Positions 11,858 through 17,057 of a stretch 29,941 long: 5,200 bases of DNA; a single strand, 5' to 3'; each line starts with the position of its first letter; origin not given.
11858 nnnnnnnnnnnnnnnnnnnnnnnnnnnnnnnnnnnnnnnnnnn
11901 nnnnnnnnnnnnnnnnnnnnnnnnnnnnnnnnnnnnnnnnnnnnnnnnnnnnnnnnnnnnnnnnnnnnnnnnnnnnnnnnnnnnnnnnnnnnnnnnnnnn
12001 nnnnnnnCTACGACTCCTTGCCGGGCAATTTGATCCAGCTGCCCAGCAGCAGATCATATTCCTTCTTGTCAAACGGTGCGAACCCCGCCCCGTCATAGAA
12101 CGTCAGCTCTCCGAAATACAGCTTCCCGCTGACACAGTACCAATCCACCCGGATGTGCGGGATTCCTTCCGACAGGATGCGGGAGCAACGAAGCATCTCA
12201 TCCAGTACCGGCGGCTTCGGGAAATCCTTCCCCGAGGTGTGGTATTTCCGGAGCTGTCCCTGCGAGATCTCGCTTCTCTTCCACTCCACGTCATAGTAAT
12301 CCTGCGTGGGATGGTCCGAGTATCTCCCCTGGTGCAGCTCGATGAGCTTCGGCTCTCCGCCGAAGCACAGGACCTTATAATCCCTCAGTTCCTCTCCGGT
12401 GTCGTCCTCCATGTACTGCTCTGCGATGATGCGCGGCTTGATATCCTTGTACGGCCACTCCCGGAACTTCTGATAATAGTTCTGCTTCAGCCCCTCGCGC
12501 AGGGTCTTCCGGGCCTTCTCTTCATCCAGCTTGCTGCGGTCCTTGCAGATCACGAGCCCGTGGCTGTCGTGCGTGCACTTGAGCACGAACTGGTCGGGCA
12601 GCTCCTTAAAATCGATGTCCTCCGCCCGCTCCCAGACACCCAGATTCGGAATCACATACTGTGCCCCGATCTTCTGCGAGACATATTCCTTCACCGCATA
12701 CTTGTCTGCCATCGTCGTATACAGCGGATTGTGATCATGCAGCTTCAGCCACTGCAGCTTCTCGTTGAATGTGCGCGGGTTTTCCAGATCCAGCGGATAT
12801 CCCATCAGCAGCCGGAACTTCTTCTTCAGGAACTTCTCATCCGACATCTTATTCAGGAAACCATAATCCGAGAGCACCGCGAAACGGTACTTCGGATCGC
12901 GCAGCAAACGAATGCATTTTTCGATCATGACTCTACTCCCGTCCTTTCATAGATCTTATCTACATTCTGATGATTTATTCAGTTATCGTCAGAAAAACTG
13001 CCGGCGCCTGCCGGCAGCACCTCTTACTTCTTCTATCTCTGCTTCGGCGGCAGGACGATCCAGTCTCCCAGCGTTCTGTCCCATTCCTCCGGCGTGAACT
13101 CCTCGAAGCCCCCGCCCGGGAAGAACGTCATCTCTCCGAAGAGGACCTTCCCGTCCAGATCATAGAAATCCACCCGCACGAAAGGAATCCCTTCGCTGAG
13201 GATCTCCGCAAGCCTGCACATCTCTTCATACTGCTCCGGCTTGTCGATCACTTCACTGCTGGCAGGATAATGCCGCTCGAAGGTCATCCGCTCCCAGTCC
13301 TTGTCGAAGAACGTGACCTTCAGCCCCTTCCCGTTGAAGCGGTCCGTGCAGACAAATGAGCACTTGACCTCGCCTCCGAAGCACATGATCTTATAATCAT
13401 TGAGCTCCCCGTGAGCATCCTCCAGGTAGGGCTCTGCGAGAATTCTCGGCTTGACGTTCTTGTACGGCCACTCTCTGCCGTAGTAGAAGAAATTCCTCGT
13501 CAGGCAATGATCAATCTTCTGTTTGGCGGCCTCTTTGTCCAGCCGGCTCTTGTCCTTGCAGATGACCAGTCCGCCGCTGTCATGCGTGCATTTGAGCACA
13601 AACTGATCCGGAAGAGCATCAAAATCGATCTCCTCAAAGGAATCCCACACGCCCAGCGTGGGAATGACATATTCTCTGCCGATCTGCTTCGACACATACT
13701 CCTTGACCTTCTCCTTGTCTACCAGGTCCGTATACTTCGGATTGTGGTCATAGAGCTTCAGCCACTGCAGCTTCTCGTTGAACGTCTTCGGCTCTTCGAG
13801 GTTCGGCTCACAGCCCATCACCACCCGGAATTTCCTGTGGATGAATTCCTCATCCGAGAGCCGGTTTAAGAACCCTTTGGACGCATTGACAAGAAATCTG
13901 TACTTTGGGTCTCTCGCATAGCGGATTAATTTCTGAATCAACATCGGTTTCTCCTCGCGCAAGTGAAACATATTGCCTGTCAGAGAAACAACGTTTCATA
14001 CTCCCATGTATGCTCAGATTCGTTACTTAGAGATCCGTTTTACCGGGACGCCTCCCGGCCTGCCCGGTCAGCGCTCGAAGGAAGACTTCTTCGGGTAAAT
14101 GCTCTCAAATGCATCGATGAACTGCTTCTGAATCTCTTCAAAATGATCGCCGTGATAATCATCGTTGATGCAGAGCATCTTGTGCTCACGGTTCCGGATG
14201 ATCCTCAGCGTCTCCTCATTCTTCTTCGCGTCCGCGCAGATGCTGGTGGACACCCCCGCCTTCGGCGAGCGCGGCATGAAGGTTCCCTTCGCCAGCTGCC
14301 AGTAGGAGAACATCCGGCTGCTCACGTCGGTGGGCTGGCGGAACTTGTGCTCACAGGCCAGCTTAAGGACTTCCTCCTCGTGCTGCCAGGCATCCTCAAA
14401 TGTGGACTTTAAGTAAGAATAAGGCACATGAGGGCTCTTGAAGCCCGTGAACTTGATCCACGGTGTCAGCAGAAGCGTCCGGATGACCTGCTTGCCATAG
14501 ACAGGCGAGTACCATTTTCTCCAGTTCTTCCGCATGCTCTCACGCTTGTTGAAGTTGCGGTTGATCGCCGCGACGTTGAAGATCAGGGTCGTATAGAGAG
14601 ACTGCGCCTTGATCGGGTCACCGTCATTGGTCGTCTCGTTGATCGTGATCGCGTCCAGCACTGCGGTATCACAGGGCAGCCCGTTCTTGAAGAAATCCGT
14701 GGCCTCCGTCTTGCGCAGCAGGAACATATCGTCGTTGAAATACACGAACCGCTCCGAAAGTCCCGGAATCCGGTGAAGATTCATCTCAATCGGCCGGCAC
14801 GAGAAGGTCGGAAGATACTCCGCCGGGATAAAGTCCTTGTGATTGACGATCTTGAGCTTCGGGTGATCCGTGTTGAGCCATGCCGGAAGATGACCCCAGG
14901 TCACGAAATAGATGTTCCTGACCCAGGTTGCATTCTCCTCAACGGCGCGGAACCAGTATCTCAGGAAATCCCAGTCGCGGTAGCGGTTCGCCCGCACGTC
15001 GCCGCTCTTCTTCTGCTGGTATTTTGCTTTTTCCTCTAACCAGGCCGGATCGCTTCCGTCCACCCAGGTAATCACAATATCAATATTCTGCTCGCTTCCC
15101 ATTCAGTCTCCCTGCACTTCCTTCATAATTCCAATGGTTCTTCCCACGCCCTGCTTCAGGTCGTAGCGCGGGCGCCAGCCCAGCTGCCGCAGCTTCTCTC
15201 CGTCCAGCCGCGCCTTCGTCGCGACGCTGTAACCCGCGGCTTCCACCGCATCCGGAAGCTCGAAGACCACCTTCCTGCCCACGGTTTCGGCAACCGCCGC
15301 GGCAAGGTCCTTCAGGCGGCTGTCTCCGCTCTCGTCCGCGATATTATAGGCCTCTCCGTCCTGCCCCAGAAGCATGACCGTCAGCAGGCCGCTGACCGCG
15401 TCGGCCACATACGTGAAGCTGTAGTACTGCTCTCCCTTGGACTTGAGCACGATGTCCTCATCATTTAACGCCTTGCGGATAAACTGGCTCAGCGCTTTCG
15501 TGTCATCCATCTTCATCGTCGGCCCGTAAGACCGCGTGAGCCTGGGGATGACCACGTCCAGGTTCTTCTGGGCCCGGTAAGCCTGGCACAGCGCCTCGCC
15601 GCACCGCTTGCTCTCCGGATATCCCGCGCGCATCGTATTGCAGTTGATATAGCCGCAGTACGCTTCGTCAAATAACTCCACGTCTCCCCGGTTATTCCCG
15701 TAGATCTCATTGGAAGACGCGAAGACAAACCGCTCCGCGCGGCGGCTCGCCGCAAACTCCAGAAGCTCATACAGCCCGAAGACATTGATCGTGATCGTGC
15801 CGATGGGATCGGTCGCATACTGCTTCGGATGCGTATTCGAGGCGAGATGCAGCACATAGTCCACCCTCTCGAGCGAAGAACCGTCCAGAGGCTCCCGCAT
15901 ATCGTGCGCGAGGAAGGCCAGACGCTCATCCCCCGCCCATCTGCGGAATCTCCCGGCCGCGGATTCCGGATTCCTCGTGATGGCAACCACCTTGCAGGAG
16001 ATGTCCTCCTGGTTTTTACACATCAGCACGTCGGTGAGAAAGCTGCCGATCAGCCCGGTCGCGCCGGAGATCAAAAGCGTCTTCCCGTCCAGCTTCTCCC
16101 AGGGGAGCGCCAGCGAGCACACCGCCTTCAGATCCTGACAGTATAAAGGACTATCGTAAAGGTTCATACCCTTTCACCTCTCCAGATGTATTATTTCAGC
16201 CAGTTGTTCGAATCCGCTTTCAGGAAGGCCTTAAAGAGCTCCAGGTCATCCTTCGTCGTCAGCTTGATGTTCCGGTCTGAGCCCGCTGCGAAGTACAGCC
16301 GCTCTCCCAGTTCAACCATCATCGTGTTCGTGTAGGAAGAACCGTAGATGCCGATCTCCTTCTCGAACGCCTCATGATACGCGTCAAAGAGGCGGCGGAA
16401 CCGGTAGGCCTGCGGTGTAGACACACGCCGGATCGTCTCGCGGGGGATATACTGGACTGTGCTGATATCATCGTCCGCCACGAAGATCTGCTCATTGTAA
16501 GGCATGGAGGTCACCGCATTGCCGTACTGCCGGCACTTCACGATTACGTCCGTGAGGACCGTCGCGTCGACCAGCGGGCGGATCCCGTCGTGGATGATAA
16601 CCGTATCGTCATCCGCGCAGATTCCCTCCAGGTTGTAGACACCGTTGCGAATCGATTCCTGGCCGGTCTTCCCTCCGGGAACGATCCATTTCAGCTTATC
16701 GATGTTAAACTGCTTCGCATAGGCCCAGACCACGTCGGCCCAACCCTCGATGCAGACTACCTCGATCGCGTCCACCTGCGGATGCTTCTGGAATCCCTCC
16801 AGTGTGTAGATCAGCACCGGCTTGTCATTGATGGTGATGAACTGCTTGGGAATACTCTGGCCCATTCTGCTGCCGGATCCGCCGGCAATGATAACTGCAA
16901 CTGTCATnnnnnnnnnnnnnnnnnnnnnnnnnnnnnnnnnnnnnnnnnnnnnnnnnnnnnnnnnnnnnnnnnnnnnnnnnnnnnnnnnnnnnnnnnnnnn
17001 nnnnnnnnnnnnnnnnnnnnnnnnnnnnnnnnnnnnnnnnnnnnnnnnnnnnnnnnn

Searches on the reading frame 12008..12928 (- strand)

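Call 4: search_protein_families(library=pfam, proteins=[window:12008-12928:-])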
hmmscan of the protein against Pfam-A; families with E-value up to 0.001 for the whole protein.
window:12008-12928:- (306 aa): 1 family
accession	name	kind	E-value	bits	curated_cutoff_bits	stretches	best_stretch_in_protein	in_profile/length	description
PF14305.11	ATPgrasp_TupA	-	5.4e-72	242.6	25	1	56-300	1-241/241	TupA-like ATPgrasp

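Call 43: search_protein_families(library=ncbifam, proteins=[window:12008-12928:-], max_evalue=1e-8)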
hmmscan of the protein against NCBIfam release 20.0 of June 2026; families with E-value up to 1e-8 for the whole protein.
window:12008-12928:- (306 aa): 0 families

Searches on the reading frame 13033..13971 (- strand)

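Call 4: search_protein_families(library=pfam, proteins=[window:13033-13971:-])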
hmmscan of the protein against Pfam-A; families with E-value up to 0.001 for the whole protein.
window:13033-13971:- (312 aa): 1 family
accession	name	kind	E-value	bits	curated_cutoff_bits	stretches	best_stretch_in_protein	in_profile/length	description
PF14305.11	ATPgrasp_TupA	-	8e-75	251.9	25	1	66-305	1-240/241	TupA-like ATPgrasp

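Call 43: search_protein_families(library=ncbifam, proteins=[window:13033-13971:-], max_evalue=1e-8)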
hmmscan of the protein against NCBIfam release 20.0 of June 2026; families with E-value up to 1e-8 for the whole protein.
window:13033-13971:- (312 aa): 0 families

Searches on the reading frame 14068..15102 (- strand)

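Call 4: search_protein_families(library=pfam, proteins=[window:14068-15102:-])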
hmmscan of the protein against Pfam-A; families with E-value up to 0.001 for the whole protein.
window:14068-15102:- (344 aa): 4 families
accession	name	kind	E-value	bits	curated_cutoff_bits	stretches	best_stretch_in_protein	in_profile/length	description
PF11380.13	Stealth_CR2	-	8.2e-44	148.7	39.4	1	40-142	1-105/108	Stealth protein CR2, conserved region 2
PF17101.10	Stealth_CR1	-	2.2e-13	50.1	27.2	1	6-31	2-27/29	Stealth protein CR1, conserved region 1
PF17103.10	Stealth_CR4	-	3.5e-09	36.9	27.4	1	302-344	4-45/55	Stealth protein CR4, conserved region 4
PF17102.10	Stealth_CR3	-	0.00024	21.4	24.2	1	225-269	2-45/49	Stealth protein CR3, conserved region 3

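Call 43: search_protein_families(library=ncbifam, proteins=[window:14068-15102:-], max_evalue=1e-8)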
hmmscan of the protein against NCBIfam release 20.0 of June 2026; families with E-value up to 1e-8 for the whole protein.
window:14068-15102:- (344 aa): 0 families

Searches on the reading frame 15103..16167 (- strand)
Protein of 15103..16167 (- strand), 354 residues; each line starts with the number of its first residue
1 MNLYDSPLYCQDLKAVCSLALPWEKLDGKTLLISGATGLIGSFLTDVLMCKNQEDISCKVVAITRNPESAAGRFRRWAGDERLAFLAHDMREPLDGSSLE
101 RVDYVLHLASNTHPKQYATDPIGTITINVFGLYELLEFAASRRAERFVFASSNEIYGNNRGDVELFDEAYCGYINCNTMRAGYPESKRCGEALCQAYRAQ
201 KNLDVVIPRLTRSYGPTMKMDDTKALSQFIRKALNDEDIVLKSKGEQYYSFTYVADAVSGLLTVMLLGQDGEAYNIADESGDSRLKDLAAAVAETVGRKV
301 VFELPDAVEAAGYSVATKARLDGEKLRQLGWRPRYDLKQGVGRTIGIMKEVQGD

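Call 4: search_protein_families(library=pfam, proteins=[window:15103-16167:-])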
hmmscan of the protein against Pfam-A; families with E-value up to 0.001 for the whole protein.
window:15103-16167:- (354 aa): 5 families
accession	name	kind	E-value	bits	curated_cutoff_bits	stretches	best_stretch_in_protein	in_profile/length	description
PF01370.27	Epimerase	-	1.9e-43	149.1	20.9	1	32-277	2-240/240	NAD dependent epimerase/dehydratase family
PF16363.11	GDP_Man_Dehyd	-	1.2e-28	101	27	1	32-342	1-330/332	GDP-mannose 4,6 dehydratase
PF07993.18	NAD_binding_4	-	5.1e-13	49.2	20.1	1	33-211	1-205/258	Male sterility protein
PF01073.25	3Beta_HSD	-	9.7e-08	31.8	22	1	32-297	1-269/280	3-beta hydroxysteroid dehydrogenase/isomerase family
PF02719.21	Polysacc_synt_2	-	2.4e-05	24.1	20.2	1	31-152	1-128/293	Polysaccharide biosynthesis protein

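Call 43: search_protein_families(library=ncbifam, proteins=[window:15103-16167:-], max_evalue=1e-8)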
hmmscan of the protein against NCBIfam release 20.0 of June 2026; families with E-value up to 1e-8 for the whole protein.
window:15103-16167:- (354 aa): 12 families
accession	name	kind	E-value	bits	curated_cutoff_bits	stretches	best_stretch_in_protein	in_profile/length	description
TIGR01181.1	dTDP_gluc_dehyt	equivalog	3.8e-29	101.8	365.1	1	31-346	2-309/321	dTDP-glucose 4,6-dehydratase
NF007490.0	PRK10084.1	subfamily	1.6e-16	60.3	649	1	31-345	3-331/361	dTDP-glucose 4,6-dehydratase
TIGR01746.1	Thioester-redct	subfamily_domain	3.7e-16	59.3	213.35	1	31-303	2-288/371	thioester reductase domain-containing protein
NF007582.0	PRK10217.1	equivalog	9e-16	57.9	698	1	29-285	2-260/355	dTDP-glucose 4,6-dehydratase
NF008872.0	PRK11908.1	equivalog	9.1e-16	57.8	294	1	29-297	2-272/349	bifunctional UDP-4-keto-pentose/UDP-xylose synthase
TIGR04180.1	EDH_00030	hypoth_equivalog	2.8e-15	56.2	475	1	32-335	2-296/297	NAD-dependent 4,6-dehydratase LegB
NF047922.1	GDPFucSynFcl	equivalog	1.6e-12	47.5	500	1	134-344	87-297/308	GDP-L-fucose synthase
TIGR02197.1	heptose_epim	equivalog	3.7e-12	46.1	274.6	1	31-345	1-310/316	ADP-glyceromanno-heptose 6-epimerase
NF005998.1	PRK08125.1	equivalog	4.4e-12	45.2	777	1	29-297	316-586/649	bifunctional UDP-4-amino-4-deoxy-L-arabinose formyltransferase/UDP-glucuronic acid oxidase ArnA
TIGR01179.1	galE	equivalog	5.4e-12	45.2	262.3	1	31-218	2-181/332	UDP-glucose 4-epimerase GalE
TIGR02622.1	CDP_4_6_dhtase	equivalog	1.6e-11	44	278.45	1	27-349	3-331/352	CDP-glucose 4,6-dehydratase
NF011728.1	PRK15181.1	equivalog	1.2e-09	37.6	760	1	27-260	14-244/348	Vi polysaccharide biosynthesis UDP-N-acetylglucosaminuronic acid C-4 epimerase TviC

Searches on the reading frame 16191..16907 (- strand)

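Call 4: search_protein_families(library=pfam, proteins=[window:16191-16907:-])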
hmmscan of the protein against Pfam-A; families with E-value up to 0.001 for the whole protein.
window:16191-16907:- (238 aa): 2 families
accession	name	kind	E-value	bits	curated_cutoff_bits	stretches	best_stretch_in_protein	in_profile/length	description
PF01128.25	IspD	-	1.1e-37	130.4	27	1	3-230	2-220/221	2-C-methyl-D-erythritol 4-phosphate cytidylyltransferase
PF12804.13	NTP_transf_3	-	4.1e-09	37.3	27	1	4-140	1-126/160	MobA-like NTP transferase domain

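Call 43: search_protein_families(library=ncbifam, proteins=[window:16191-16907:-], max_evalue=1e-8)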
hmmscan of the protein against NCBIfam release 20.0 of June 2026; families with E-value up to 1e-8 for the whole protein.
window:16191-16907:- (238 aa): 5 families
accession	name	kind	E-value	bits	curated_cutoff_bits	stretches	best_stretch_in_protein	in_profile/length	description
TIGR00453.1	ispD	equivalog_domain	3.5e-48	164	181.3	1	3-229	1-219/219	2-C-methyl-D-erythritol 4-phosphate cytidylyltransferase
NF001186.0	PRK00155.2-3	equivalog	5.2e-44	150.3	253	1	3-230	6-223/224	2-C-methyl-D-erythritol 4-phosphate cytidylyltransferase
NF001183.0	PRK00155.1-3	subfamily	8.4e-39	133.3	166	1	1-233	1-235/237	D-ribitol-5-phosphate cytidylyltransferase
NF006899.0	PRK09382.1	equivalog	5.6e-36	124.5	417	1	3-232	8-223/387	bifunctional 2-C-methyl-D-erythritol 4-phosphate cytidylyltransferase/2-C-methyl-D-erythritol 2,4-cyclodiphosphate synthase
NF009924.0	PRK13385.1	subfamily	9.4e-34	117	342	1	3-234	3-228/230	2-C-methyl-D-erythritol 4-phosphate cytidylyltransferase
